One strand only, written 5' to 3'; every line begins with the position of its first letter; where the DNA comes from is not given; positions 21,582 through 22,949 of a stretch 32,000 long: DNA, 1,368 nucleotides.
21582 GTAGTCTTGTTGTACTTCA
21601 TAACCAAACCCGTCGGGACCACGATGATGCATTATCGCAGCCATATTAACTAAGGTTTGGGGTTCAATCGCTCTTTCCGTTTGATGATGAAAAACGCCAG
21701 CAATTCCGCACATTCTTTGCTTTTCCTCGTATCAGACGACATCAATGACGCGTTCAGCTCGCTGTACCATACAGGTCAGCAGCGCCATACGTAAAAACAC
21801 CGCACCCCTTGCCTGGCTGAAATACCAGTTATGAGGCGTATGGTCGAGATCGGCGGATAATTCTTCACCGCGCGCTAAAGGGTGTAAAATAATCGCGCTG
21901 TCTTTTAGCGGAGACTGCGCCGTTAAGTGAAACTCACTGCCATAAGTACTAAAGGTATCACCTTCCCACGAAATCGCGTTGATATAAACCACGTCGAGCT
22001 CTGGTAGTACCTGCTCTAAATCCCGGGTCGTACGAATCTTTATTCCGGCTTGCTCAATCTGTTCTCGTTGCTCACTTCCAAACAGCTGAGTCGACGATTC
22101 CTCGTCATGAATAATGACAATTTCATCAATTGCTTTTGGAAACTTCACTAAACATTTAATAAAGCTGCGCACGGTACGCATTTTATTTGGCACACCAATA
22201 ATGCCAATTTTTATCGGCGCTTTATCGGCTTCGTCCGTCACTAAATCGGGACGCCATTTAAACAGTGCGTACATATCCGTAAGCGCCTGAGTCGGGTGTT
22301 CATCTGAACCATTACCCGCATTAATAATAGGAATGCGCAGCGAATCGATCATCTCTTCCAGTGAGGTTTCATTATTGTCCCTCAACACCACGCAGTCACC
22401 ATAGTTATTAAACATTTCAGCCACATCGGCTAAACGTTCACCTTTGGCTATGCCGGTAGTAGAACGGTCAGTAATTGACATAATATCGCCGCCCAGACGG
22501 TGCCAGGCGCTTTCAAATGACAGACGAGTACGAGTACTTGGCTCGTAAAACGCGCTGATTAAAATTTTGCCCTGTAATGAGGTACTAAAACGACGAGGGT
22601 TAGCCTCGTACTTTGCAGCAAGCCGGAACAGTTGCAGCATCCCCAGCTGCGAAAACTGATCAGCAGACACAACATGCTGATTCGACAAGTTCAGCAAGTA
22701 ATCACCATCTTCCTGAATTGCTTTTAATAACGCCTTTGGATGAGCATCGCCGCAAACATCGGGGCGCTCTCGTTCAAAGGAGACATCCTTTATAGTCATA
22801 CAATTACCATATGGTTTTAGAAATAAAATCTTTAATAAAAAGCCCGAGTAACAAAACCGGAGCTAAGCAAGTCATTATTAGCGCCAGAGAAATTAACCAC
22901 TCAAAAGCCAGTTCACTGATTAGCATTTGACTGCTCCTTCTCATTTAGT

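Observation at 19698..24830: Orphan operon pairing a non-aspartate transcarbamylase with an AsnB-type amidotransferase and a two-component Na+ symporter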

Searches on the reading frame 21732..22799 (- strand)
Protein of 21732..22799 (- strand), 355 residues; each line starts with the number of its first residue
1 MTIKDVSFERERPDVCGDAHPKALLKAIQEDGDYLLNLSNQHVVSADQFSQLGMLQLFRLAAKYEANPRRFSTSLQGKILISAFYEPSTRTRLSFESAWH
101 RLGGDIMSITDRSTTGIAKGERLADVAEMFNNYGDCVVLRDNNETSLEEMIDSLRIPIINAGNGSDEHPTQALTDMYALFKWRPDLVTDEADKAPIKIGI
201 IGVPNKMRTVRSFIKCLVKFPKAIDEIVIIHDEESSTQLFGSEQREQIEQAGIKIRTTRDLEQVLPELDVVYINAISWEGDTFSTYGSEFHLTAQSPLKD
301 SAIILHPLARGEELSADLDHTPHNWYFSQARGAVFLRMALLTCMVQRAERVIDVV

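Call 3: search_protein_families(library=pfam, proteins=[window:21732-22799:-], max_evalue=0.01)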
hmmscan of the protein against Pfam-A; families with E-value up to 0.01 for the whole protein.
window:21732-22799:- (355 aa): 2 families
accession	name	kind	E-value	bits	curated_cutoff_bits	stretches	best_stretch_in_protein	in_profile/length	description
PF02729.26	OTCace_N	-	6.3e-39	133.8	29.9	1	41-179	1-146/148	Aspartate/ornithine carbamoyltransferase, carbamoyl-P binding domain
PF00185.30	OTCace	-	5.6e-13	49.7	29.4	1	196-343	3-156/157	Aspartate/ornithine carbamoyltransferase, Asp/Orn binding domain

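Call 4: search_protein_families(library=ncbifam, proteins=[window:21732-22799:-], max_evalue=0.01)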
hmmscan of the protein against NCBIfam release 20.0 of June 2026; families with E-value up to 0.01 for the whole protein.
window:21732-22799:- (355 aa): 17 families
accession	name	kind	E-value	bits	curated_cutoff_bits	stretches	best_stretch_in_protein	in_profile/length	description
TIGR00670.1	asp_carb_tr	equivalog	9e-58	195.8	236.95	1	41-345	1-303/304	aspartate carbamoyltransferase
NF002032.1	PRK00856.1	equivalog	2.5e-57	194.3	263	1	41-344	1-296/297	aspartate carbamoyltransferase catalytic subunit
NF006046.0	PRK08192.1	equivalog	1.7e-48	165.6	512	1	38-348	4-320/339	aspartate carbamoyltransferase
NF008853.0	PRK11891.1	equivalog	1.3e-46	159.1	560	1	38-345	86-398/430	aspartate carbamoyltransferase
NF001986.0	PRK00779.1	subfamily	9.9e-31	107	306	1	39-346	4-305/307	ornithine carbamoyltransferase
TIGR00658.1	orni_carb_tr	equivalog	5.3e-27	94.8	280.85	1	42-345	2-303/304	ornithine carbamoyltransferase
NF011380.0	PRK14805.1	equivalog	2.3e-25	89.3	421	1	41-282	2-229/302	ornithine carbamoyltransferase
NF010387.0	PRK13814.1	equivalog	2.8e-18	65.8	660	1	58-350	28-308/310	aspartate carbamoyltransferase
TIGR04384.1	putr_carbamoyl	exception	3.3e-17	62.6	500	1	43-276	2-227/330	putrescine carbamoyltransferase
NF009916.0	PRK13376.1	equivalog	4.5e-12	45.2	800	1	82-272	55-246/525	bifunctional aspartate carbamoyltransferase catalytic subunit/aspartate carbamoyltransferase regulatory subunit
NF003286.0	PRK04284.1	subfamily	3.1e-11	43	515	1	37-281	3-238/332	ornithine carbamoyltransferase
NF003384.0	PRK04523.1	equivalog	3.1e-10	39.6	288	1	40-281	3-256/336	N-acetylornithine carbamoyltransferase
NF002470.0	PRK01713.1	equivalog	4.6e-10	39.4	545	1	36-288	3-246/334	ornithine carbamoyltransferase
NF011379.0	PRK14804.1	equivalog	6.6e-09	35.3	373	1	41-216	7-172/311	ornithine carbamoyltransferase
NF009213.0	PRK12562.1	subfamily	1.6e-08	34.3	559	1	38-184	4-150/334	ornithine carbamoyltransferase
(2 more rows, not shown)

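Call 5: find_homologous_proteins(query=window:21732-22799:-)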
Query window:21732-22799:- (355 aa): 7427 proteins with E <= 0.001 among 8000 candidates; the best 120 are listed.
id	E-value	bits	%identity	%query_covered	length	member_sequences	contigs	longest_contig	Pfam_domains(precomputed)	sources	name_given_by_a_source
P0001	8.8e-225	763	96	100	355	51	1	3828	PF00185.31,PF02729.27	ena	-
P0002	2.2e-215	732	90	100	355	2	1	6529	PF00185.31,PF02729.27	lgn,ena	-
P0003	2.3e-215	732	90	100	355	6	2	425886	PF00185.31,PF02729.27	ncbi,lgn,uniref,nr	ncbi:aspartate/ornithine carbamoyltransferase family protein [Idiomarina zobellii]|uniref:Aspartate 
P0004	8.2e-215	730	90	100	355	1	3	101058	PF00185.31,PF02729.27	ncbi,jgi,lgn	jgi:aspartate carbamoyltransferase catalytic subunit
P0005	1.1e-214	730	90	100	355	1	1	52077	PF00185.31,PF02729.27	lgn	-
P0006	5.5e-202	688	85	100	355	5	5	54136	PF00185.31,PF02729.27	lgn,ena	-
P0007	6.3e-201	685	87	100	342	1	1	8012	PF00185.31,PF02729.27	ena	-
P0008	9.3e-200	681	85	100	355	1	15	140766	PF00185.31,PF02729.27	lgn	-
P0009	1.6e-199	680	90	94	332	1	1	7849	PF00185.31,PF02729.27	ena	-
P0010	1.7e-198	677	84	100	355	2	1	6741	PF00185.31,PF02729.27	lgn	-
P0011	1.7e-198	677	83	100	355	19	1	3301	PF00185.31,PF02729.27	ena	-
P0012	2.3e-198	676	85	100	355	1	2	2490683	PF00185.31,PF02729.27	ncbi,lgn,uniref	ncbi:aspartate carbamoyltransferase [Idiomarina seosinensis]|uniref:aspartate/ornithine carbamoyltra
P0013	7.0e-195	665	83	100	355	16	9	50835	PF00185.31,PF02729.27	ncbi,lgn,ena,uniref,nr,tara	ncbi:aspartate carbamoyltransferase [Idiomarina baltica]|uniref:aspartate/ornithine carbamoyltransfe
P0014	4.9e-194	662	83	100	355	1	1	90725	PF00185.31,PF02729.27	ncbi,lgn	ncbi:MAG: aspartate/ornithine carbamoyltransferase family protein [Pseudomonadota bacterium]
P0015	6.2e-190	649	79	100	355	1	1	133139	PF00185.31,PF02729.27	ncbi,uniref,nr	ncbi:aspartate/ornithine carbamoyltransferase family protein [Idiomarina xiamenensis]|uniref:Asparta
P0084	1.9e-161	555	70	99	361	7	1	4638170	PF00185.31,PF02729.27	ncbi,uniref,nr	ncbi:aspartate/ornithine carbamoyltransferase family protein [Thiothrix nivea]|uniref:Aspartate carb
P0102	1.1e-159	549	68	100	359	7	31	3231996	PF00185.31,PF02729.27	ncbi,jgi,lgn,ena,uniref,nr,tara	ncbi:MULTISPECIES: aspartate/ornithine carbamoyltransferase family protein [Pseudoalteromonas]|unire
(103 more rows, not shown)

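Call 6: search_solved_structures(query=window:21732-22799:-, show_alignments=2)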
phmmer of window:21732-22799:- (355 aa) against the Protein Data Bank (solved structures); distinct sequences matched with E-value up to 0.001: 76 (the best 60 are shown).
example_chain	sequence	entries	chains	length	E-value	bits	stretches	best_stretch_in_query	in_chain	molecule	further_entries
1ezz_A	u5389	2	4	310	1.9e-44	155.6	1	39-347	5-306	ASPARTATE CARBAMOYLTRANSFERASE CATALYTIC CHAIN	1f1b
3mpu_A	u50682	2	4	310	4.8e-44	154.2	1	39-347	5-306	Aspartate carbamoyltransferase catalytic chain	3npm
1sku_A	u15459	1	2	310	6.1e-44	153.9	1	39-347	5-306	Aspartate carbamoyltransferase catalytic chain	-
6kj7_A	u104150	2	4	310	6.2e-44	153.9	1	39-347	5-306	Aspartate carbamoyltransferase catalytic subunit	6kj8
1ekx_A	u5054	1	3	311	8.9e-44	153.4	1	39-347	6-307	ASPARTATE TRANSCARBAMOYLASE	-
1q95_A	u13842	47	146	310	9.4e-44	153.3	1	39-347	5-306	Aspartate carbamoyltransferase catalytic chain | PROTEIN (ASPARTATE CARBAMOYLTRANSFERASE) | Aspartate carbamoyltransferase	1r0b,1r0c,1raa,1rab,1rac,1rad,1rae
2a0f_A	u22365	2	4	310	9.6e-44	153.2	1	39-347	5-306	Aspartate carbamoyltransferase catalytic chain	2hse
4e2f_I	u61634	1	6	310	9.7e-44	153.2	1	39-347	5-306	Aspartate carbamoyltransferase catalytic chain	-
9atc_A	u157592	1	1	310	1.2e-43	152.9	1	39-347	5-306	ASPARTATE TRANSCARBAMOYLASE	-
1d09_A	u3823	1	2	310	1.3e-43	152.8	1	39-347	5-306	ASPARTATE CARBAMOYLTRANSFERASE CATALYTIC CHAIN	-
1at1_A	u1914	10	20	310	3.2e-43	151.5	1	39-347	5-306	ASPARTATE CARBAMOYLTRANSFERASE, CATALYTIC CHAIN | ASPARTATE TRANSCARBAMOYLASE | ASPARTATE CARBAMOYLTRANSFERASE (R STATE), CATALYTIC CHAIN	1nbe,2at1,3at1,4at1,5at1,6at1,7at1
2be7_A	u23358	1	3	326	4.1e-43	151.2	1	38-345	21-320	Aspartate Carbamoyltransferase Catalytic Chain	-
1i5o_A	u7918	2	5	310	6.1e-43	150.6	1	39-347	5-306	ASPARTATE TRANSCARBAMOYLASE CATALYTIC CHAIN | Aspartate carbamoyltransferase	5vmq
1xjw_A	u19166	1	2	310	6.4e-43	150.5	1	39-347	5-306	Aspartate carbamoyltransferase catalytic chain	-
1tth_A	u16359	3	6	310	6.4e-43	150.5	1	39-347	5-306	Aspartate carbamoyltransferase catalytic chain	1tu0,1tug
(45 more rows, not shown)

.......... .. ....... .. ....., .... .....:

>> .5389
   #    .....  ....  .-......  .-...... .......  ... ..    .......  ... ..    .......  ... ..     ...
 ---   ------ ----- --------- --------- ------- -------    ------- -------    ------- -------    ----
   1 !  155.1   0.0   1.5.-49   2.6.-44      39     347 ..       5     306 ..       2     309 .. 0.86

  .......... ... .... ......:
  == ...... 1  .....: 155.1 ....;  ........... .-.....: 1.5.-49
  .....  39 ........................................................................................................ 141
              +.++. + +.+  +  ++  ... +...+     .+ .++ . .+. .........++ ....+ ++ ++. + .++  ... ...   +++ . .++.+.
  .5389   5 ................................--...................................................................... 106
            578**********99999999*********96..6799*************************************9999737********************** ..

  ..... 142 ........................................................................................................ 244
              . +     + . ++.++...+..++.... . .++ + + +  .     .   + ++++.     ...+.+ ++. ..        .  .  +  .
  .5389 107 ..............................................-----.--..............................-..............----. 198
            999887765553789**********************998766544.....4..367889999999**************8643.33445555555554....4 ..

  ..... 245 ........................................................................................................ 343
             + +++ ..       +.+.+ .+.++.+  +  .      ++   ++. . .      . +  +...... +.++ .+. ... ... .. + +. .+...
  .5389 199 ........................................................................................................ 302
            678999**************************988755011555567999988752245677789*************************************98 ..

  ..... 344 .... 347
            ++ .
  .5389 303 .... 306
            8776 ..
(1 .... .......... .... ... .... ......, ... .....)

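Call 11: find_encoding_contigs(protein=P0084, flank=8000, max_places=2)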
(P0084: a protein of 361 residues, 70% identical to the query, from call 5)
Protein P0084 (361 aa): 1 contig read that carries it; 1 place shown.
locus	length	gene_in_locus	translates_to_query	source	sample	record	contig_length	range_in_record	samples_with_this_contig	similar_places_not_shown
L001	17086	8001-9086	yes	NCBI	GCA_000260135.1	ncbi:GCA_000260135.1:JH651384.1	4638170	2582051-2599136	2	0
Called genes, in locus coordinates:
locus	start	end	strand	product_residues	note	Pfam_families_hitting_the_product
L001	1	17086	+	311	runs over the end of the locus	PF12760:Zn_ribbon_IS1595, PF23451:Zn_ribbon_PaaD (weak), PF12762:DDE_Tnp_IS1595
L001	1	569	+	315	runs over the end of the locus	PF01207:Dus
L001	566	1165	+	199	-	PF12557:Co_AT_N (weak), PF02572:CobA_CobO_BtuR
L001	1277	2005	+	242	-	PF01564:Spermine_synth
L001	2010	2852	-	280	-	-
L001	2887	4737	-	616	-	-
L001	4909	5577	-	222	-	PF00300:His_Phos_1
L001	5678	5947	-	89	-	-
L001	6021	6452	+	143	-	-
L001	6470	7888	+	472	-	PF00474:SSF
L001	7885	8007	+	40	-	-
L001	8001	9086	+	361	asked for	PF02729:OTCace_N, PF00185:OTCace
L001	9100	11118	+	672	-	PF13522:GATase_6, PF13537:GATase_7, PF00733:Asn_synthase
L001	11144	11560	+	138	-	PF09335:VTT_dom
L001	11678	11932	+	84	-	PF02604:PhdYeFM_antitox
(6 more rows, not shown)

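Call 13: find_encoding_contigs(protein=P0102, flank=8000, max_places=2)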
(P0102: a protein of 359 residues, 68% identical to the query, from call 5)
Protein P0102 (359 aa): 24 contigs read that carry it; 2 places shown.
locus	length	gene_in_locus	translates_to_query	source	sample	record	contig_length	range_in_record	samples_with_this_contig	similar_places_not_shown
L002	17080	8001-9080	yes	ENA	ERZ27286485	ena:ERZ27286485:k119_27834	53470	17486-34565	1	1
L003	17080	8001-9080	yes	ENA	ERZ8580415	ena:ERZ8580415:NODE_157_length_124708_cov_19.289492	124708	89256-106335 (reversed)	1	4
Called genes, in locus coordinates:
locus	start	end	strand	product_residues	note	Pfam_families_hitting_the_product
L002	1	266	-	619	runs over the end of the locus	-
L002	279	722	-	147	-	PF03544:TonB_C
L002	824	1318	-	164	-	PF04304:DUF454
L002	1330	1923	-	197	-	PF01126:Heme_oxygenase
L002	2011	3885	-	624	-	PF00593:TonB_dep_Rec_b-barrel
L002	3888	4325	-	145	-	-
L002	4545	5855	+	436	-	PF04389:Peptidase_M28, PF01546:Peptidase_M20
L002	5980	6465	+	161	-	-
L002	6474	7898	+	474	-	PF00474:SSF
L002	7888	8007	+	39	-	-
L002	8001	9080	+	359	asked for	PF02729:OTCace_N, PF00185:OTCace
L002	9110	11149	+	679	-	PF13522:GATase_6, PF13537:GATase_7, PF00733:Asn_synthase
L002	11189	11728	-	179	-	-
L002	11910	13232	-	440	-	PF07396:Porin_O_P (weak)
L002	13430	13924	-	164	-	PF22381:Staph_reg_Sar_Rot, PF01047:MarR, PF12802:MarR_2, PF13463:HTH_27 (faint), PF13412:HTH_24 (weak)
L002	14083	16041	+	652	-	PF02743:dCache_1, PF22673:MCP-like_PDC_1, PF00672:HAMP, PF00015:MCPsignal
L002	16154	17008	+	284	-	PF01263:Aldose_epim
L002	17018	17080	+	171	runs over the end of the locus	PF03703:bPH_2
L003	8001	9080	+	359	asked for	PF02729:OTCace_N, PF00185:OTCace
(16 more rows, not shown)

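Call 21: find_related_loci(query=A1, collection=genome_contigs, flank=7000)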
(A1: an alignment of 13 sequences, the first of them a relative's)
Query A1 (361 aa) in genome_contigs; peptide patterns used: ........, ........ (x = any residue, [..] = any of these).
452 stretches matched a pattern; 394 encode a relative of the query (tblastn E <= 1e-3); the best 80 are kept; 80 distinct loci.
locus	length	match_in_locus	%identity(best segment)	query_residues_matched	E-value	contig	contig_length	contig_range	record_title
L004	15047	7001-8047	74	10-361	2e-177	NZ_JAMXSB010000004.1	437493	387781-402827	Pleionea sp. CnH1-48 NODE_4_length_437493_cov_21.040225, whole genome shotgun sequence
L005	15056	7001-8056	72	10-361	6e-177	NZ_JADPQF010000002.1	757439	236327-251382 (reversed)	Aliikangiella sp. G2MR2-5 2, whole genome shotgun sequence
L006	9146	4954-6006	72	10-361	3e-177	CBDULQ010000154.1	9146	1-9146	MAG TPA_asm: uncultured Gammaproteobacteria bacterium isolate SRR18550247_metabat2_13 genome assembly, contig: ERZ250748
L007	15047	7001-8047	74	14-361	5e-177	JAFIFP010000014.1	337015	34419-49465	MAG: Idiomarina sp. isolate coassembly_bin.63 k141_18920, whole genome shotgun sequence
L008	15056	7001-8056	71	10-361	4e-177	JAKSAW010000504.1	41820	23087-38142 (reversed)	MAG: Pseudomonadales bacterium isolate MAG.120 k141_1337453, whole genome shotgun sequence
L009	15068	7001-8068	71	5-361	4e-176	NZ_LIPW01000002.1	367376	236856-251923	Pseudidiomarina woesei strain DSM 27808 DSM_27808_02, whole genome shotgun sequence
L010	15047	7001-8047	73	14-361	3e-176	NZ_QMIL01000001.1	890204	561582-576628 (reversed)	Aliidiomarina celeris strain F3105 NODE_1_length_890204_cov_109.534106, whole genome shotgun sequence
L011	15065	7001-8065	72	7-361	4e-176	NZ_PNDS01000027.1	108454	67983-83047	Pseudoalteromonas sp. S2755 S2755_S29_L001_R1_001__paired__contig_27, whole genome shotgun sequence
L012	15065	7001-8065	72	7-361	5e-176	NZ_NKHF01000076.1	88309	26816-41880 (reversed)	Pseudoalteromonas piscicida strain 36Y_RITHPW contig00046, whole genome shotgun sequence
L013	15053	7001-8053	72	10-360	6e-176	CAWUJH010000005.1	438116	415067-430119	MAG: uncultured Ketobacter sp. isolate SRR17458625_binner12_12_1705322970 genome assembly, contig: ERZ21854034.8, whole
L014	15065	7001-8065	72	7-361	1e-175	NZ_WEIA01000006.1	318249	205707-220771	Pseudoalteromonas maricaloris strain LMG 19692 contig00006, whole genome shotgun sequence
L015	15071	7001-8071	71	5-361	2e-175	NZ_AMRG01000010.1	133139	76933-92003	Idiomarina xiamenensis 10-D-4 contig10, whole genome shotgun sequence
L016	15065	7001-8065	72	7-361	4e-175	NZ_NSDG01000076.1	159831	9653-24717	Pseudoalteromonas sp. HM-SA03 scaffold76, whole genome shotgun sequence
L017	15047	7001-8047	73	11-360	3e-175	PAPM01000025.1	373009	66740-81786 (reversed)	MAG: Pseudomonadales bacterium isolate SP163 MHASMcontig_1027328, whole genome shotgun sequence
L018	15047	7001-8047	72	10-361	3e-175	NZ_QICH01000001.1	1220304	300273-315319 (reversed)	Kangiella spongicola strain ATCC BAA-2076 NODE_1_length_1220304_cov_240.602621, whole genome shotgun sequence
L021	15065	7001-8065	70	6-361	2e-175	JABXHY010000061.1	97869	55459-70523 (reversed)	MAG: Gammaproteobacteria bacterium isolate HF-Dia21 c_000000020245, whole genome shotgun sequence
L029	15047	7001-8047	72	10-361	3e-174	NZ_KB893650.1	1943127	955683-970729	Kangiella aquimarina DSM 16071 B158DRAFT_scaffold_0.1, whole genome shotgun sequence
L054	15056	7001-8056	71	10-361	8e-172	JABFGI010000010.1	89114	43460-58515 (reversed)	MAG: Proteobacteria bacterium isolate PRO17 c_000000000010, whole genome shotgun sequence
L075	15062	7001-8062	68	7-361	2e-169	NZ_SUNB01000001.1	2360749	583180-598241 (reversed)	Pleionea sediminis strain S1-5-21 NODE_1_length_2360749_cov_59.598, whole genome shotgun sequence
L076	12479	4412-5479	72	6-361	1e-169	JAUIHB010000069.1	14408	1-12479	MAG: Gammaproteobacteria bacterium isolate Co_bin.193 NODE_23340_length_14408_cov_0.903088, whole genome shotgun sequenc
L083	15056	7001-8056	68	10-361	4e-169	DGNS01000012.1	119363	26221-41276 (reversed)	MAG TPA_asm: Thiotrichaceae bacterium UBA4486 UBA4486_contig_243, whole genome shotgun sequence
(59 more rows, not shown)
